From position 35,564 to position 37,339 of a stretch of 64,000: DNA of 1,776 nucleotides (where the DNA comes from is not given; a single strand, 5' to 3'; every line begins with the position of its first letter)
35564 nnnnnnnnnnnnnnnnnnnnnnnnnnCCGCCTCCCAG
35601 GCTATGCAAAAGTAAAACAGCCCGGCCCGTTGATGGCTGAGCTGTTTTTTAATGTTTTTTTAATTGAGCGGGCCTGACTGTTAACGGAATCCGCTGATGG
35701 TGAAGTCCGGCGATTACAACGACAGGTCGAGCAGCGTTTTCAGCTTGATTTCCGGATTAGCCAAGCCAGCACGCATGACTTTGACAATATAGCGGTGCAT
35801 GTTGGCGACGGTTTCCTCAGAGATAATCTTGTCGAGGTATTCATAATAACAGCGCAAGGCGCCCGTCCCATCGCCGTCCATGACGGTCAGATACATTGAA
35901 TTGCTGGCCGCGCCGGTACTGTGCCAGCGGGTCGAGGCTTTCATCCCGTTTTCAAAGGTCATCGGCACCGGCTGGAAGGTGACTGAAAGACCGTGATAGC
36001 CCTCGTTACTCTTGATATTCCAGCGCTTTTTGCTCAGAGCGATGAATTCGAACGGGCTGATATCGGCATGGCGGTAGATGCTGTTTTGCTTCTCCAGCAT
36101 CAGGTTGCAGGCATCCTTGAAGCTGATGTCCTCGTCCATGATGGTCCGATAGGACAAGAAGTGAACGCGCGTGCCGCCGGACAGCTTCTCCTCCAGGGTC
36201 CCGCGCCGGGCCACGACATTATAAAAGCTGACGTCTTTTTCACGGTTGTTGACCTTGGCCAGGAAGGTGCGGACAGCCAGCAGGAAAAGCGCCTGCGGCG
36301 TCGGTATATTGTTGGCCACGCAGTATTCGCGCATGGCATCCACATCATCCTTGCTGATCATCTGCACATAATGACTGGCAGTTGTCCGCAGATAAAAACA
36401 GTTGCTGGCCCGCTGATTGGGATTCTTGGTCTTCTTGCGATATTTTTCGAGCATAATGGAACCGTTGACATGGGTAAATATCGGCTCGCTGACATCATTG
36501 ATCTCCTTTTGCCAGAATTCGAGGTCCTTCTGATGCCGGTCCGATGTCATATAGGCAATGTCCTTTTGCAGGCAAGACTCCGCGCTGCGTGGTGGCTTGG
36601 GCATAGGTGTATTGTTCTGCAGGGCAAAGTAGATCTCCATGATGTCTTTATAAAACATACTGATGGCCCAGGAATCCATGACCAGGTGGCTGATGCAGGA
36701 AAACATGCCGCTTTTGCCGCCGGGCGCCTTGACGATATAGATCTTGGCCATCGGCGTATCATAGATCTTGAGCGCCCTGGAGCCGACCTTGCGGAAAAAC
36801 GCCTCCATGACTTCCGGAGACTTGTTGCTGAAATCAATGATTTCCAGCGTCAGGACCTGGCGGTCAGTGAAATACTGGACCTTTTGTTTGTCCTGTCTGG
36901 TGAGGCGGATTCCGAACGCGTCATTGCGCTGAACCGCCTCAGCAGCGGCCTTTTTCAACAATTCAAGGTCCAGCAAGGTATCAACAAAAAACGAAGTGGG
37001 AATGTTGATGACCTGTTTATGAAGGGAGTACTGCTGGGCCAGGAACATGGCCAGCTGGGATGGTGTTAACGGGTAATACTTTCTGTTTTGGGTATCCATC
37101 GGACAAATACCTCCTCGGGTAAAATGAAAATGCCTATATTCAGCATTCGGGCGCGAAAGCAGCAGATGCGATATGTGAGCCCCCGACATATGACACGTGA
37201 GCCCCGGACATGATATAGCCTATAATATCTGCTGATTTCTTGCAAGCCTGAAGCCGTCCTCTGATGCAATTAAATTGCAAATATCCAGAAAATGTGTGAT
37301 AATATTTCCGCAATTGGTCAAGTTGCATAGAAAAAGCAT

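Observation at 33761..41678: Carrier-protein-free biosynthetic cluster: GAP exporter, condensation domain, adenylating enzyme, ALDH, Fe-ADH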

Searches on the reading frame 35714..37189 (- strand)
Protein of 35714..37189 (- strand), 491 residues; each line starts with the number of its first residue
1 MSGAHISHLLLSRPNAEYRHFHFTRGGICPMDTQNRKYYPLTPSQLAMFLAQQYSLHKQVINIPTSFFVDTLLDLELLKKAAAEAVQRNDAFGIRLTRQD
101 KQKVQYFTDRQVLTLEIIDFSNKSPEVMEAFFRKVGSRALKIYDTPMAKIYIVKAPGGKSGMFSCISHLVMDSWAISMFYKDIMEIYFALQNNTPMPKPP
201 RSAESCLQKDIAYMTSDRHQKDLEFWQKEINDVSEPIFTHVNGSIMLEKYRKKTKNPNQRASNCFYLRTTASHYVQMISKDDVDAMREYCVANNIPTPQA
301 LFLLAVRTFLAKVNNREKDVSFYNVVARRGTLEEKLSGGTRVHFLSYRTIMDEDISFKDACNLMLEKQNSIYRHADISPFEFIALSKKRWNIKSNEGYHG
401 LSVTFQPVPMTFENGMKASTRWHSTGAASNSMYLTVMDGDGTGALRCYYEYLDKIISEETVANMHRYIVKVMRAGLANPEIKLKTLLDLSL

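Call 3: search_protein_families(library=pfam, proteins=[window:35714-37189:-], max_evalue=0.01)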
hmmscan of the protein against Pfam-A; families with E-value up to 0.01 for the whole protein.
window:35714-37189:- (491 aa): 1 family
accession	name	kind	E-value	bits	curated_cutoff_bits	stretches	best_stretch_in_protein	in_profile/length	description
PF00668.25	Condensation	-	1.5e-36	126.5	30.6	1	36-486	2-444/456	Condensation domain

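Call 4: search_protein_families(library=ncbifam, proteins=[window:35714-37189:-], max_evalue=0.01)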
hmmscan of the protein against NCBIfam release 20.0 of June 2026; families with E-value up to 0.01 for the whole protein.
window:35714-37189:- (491 aa): 3 families
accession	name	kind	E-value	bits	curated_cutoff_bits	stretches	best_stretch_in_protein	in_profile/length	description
NF038078.1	NRPS_MxcG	equivalog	6.7e-18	63.4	2300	1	37-254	3-221/1442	myxochelin non-ribosomal peptide synthetase MxcG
NF004282.0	PRK05691.1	subfamily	7.2e-13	45.5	4090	1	37-483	674-1104/4334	non-ribosomal peptide synthase/polyketide synthase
NF007605.2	PRK10252.1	equivalog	7.8e-09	33.6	2400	1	39-237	4-207/1292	enterobactin non-ribosomal peptide synthetase EntF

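Call 9: find_homologous_proteins(query=window:35714-37189:-)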
Query window:35714-37189:- (491 aa): 146 proteins with E <= 0.001 among 8000 candidates; the best 120 are listed.
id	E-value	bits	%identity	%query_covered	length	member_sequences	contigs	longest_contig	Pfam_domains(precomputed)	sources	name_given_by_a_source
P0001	1.2e-223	761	71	91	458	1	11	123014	PF00668.26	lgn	-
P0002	3.7e-175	601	55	92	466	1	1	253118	PF00668.26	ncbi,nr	ncbi:MAG: condensation domain-containing protein [Clostridiaceae bacterium]|nr:condensation domain-c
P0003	5.6e-175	601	57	93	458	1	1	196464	PF00668.26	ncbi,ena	ncbi:MAG: condensation domain-containing protein [Eubacteriales bacterium]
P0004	1.7e-174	599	55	93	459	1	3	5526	PF00668.26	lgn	-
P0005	2.3e-172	592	56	93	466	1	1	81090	PF00668.26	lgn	-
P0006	1.1e-169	583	54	93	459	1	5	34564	PF00668.26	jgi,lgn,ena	-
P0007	1.1e-168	580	55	93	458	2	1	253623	PF00668.26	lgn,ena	-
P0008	8.9e-168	577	56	93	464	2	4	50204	PF00668.26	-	-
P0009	6.5e-165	568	52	93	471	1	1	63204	PF00668.26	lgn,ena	-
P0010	7.1e-164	564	53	93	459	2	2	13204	PF00668.26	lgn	-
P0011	1.3e-163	563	54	93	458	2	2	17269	PF00668.26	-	-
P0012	1.6e-163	563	53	93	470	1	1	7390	PF00668.26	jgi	jgi:hypothetical protein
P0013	1.4e-162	560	53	93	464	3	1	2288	PF00668.26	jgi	-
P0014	4.8e-162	558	54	93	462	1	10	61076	PF00668.26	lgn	-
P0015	1.1e-158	547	52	93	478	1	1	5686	PF00668.26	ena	-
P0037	2.2e-148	513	49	93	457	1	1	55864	PF00668.26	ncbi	-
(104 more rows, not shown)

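Call 11: find_encoding_contigs(protein=P0001, flank=10000, max_places=2)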
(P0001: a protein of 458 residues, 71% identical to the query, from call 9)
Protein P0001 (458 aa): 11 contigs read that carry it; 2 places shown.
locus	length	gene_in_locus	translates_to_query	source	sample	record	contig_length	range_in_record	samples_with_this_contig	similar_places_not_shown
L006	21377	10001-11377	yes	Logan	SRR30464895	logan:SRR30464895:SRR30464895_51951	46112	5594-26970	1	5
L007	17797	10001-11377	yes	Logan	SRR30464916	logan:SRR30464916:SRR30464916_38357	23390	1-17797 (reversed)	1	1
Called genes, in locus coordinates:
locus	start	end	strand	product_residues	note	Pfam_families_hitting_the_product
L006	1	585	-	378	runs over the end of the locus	PF00248:Aldo_ket_red, PF13187:Fer4_9, PF13534:Fer4_17 (weak)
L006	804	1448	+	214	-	PF09335:VTT_dom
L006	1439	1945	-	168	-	PF04993:TfoX_N (weak)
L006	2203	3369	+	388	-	PF01545:Cation_efflux, PF16916:ZT_dimer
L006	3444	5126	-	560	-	PF07992:Pyr_redox_2, PF13450:NAD_binding_8 (faint), PF13738:Pyr_redox_3, PF00070:Pyr_redox, PF02852:Pyr_redox_dim, PF00581:Rhodanese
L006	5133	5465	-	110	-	PF00581:Rhodanese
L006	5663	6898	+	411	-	PF00465:Fe-ADH, PF13685:Fe-ADH_2, PF25137:ADH_Fe_C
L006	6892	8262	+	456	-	PF00171:Aldedh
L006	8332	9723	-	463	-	PF00501:AMP-binding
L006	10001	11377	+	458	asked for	PF00668:Condensation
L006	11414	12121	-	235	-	-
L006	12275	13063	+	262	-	PF14808:TMEM164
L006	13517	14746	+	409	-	PF04055:Radical_SAM, PF12544:LAM_C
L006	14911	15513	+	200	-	-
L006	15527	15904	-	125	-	-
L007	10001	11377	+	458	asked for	PF00668:Condensation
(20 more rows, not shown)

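Call 12: find_encoding_contigs(protein=P0002, flank=10000, max_places=2)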
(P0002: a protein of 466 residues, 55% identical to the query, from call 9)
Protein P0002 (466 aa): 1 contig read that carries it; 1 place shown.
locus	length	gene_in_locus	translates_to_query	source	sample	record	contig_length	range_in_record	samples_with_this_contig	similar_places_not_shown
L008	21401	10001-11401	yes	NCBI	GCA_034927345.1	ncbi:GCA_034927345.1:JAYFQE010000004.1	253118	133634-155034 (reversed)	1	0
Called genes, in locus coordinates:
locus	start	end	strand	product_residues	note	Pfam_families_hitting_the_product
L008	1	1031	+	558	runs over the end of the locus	-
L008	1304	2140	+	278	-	PF02311:AraC_binding (weak), PF07883:Cupin_2 (weak), PF12833:HTH_18, PF00165:HTH_AraC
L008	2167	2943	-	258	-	-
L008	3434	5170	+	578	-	PF00501:AMP-binding, PF23562:AMP-binding_C_3 (weak)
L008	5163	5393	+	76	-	PF00550:PP-binding (weak)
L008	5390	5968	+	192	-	PF01648:ACPS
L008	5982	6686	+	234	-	PF00005:ABC_tran, PF02463:SMC_N (faint), PF13304:AAA_21 (faint)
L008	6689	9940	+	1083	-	PF02687:FtsX, PF12704:MacB_PCD, PF02687:FtsX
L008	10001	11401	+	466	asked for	PF00668:Condensation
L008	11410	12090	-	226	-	-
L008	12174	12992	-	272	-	PF02585:PIG-L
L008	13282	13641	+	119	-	PF13646:HEAT_2, PF02985:HEAT (faint), PF03130:HEAT_PBS (faint)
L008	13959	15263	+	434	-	PF01041:DegT_DnrJ_EryC1, PF00266:Aminotran_5 (weak)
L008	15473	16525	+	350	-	PF01408:GFO_IDH_MocA, PF02894:GFO_IDH_MocA_C, PF22725:GFO_IDH_MocA_C3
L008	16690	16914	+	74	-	PF13744:HTH_37 (weak), PF12844:HTH_19, PF13560:HTH_31, PF01381:HTH_3, PF13443:HTH_26 (weak)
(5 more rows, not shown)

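Call 13: find_encoding_contigs(protein=P0037, flank=10000, max_places=2)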
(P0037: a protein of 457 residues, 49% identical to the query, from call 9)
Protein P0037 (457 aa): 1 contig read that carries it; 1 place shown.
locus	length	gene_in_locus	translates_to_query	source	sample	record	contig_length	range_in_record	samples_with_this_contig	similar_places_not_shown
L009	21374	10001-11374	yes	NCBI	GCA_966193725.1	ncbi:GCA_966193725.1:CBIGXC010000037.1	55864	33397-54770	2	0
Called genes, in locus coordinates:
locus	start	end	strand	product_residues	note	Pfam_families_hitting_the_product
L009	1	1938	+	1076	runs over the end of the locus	PF02687:FtsX, PF12704:MacB_PCD, PF02687:FtsX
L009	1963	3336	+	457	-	PF00668:Condensation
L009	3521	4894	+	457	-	PF00668:Condensation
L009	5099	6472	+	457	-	PF00668:Condensation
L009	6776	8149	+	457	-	PF00668:Condensation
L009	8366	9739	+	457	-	PF00668:Condensation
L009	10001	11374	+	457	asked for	PF00668:Condensation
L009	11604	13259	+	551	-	PF03063:Prismane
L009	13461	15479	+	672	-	PF05223:MecA_N, PF03717:PBP_dimer, PF00905:Transpeptidase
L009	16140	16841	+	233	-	PF02308:MgtC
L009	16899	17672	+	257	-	PF00188:CAP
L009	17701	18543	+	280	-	PF00149:Metallophos, PF12850:Metallophos_2 (faint)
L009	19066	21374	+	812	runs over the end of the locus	-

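Call 15: find_related_loci(query=window:35714-37099:-, collection=genome_contigs, flank=10000)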
Query window:35714-37099:- (461 aa) in genome_contigs; peptide patterns used: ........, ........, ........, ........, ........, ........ (x = any residue, [..] = any of these).
33 stretches matched a pattern; 7 encode a relative of the query (tblastn E <= 1e-3); 7 distinct loci.
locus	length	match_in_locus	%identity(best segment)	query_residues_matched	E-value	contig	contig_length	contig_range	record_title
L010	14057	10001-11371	57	4-461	0e+0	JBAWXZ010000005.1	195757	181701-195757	MAG: Eubacteriales bacterium isolate ELA076 MAG076_5, whole genome shotgun sequence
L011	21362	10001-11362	51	4-459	3e-164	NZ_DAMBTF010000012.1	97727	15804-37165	MAG: Proteiniclasticum sp. isolate CTOTU49245 NODE_29_length_97727_cov_5.832183, whole genome shotgun sequence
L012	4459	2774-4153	49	2-459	3e-165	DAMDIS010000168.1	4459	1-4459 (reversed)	MAG TPA_asm: Proteiniclasticum sp. isolate CTOTU50505 NODE_864_length_4459_cov_2.446866, whole genome shotgun sequence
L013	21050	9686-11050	49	4-459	2e-160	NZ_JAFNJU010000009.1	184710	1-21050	Proteiniclasticum aestuarii strain SCR006 SCR006.00009, whole genome shotgun sequence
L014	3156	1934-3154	49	4-411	4e-148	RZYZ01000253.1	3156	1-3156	MAG: Clostridia bacterium isolate INTA.AUR.035 contig-100_17975, whole genome shotgun sequence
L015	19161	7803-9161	49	5-458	5e-155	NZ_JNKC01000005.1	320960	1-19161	Proteiniclasticum ruminis DSM 24773 T487DRAFT_scaffold00004.4_C, whole genome shotgun sequence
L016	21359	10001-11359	49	5-458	3e-156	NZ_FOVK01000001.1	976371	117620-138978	Proteiniclasticum ruminis strain ML2, whole genome shotgun sequence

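Call 21: search_solved_structures(query=window:35714-37099:-, max_evalue=0.001, show_alignments=1)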
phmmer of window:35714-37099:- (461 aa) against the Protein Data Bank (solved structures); distinct sequences matched with E-value up to 0.001: 17.
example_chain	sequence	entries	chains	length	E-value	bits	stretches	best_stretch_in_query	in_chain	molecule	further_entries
12kh_A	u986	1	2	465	5.5e-58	200.3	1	6-456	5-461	Condensation Domain Protein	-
9lcq_A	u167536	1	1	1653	1.8e-11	47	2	42-200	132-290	PvdL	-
9up2_A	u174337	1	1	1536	2.9e-11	46.3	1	42-200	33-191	PvdL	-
9lcp_A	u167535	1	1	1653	3.5e-11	46.1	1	42-200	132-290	PvdL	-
9lco_A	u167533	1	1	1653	3.5e-11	46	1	42-200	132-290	PvdL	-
9rde_A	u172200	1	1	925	1.4e-07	34.1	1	38-212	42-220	Bacitracin synthase 3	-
9bfd_B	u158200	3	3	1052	2.1e-06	30.3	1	6-198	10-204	Tyrocidine synthase 2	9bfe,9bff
4znm_A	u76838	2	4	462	1.4e-05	27.6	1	43-201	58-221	C-domain type II peptide synthetase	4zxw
1l5a_A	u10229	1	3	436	1.7e-05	27.3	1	107-206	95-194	amide synthase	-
8xjz_C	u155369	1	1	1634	1.8e-05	27.2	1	4-200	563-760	Peptide synthetase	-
5du9_A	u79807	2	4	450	1.9e-05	27.2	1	123-210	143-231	CDA peptide synthetase I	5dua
4jn3_A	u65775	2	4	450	1.9e-05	27.1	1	123-210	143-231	CDA peptide synthetase I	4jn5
7c1k_A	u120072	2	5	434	2.1e-05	27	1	8-219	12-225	Non-ribosomal peptide synthetase modules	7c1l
8f7h_A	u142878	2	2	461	3.1e-05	26.4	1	39-204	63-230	Surfactin synthetase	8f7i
7c1h_A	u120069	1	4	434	4e-05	26.1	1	8-219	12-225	Non-ribosomal peptide synthetase modules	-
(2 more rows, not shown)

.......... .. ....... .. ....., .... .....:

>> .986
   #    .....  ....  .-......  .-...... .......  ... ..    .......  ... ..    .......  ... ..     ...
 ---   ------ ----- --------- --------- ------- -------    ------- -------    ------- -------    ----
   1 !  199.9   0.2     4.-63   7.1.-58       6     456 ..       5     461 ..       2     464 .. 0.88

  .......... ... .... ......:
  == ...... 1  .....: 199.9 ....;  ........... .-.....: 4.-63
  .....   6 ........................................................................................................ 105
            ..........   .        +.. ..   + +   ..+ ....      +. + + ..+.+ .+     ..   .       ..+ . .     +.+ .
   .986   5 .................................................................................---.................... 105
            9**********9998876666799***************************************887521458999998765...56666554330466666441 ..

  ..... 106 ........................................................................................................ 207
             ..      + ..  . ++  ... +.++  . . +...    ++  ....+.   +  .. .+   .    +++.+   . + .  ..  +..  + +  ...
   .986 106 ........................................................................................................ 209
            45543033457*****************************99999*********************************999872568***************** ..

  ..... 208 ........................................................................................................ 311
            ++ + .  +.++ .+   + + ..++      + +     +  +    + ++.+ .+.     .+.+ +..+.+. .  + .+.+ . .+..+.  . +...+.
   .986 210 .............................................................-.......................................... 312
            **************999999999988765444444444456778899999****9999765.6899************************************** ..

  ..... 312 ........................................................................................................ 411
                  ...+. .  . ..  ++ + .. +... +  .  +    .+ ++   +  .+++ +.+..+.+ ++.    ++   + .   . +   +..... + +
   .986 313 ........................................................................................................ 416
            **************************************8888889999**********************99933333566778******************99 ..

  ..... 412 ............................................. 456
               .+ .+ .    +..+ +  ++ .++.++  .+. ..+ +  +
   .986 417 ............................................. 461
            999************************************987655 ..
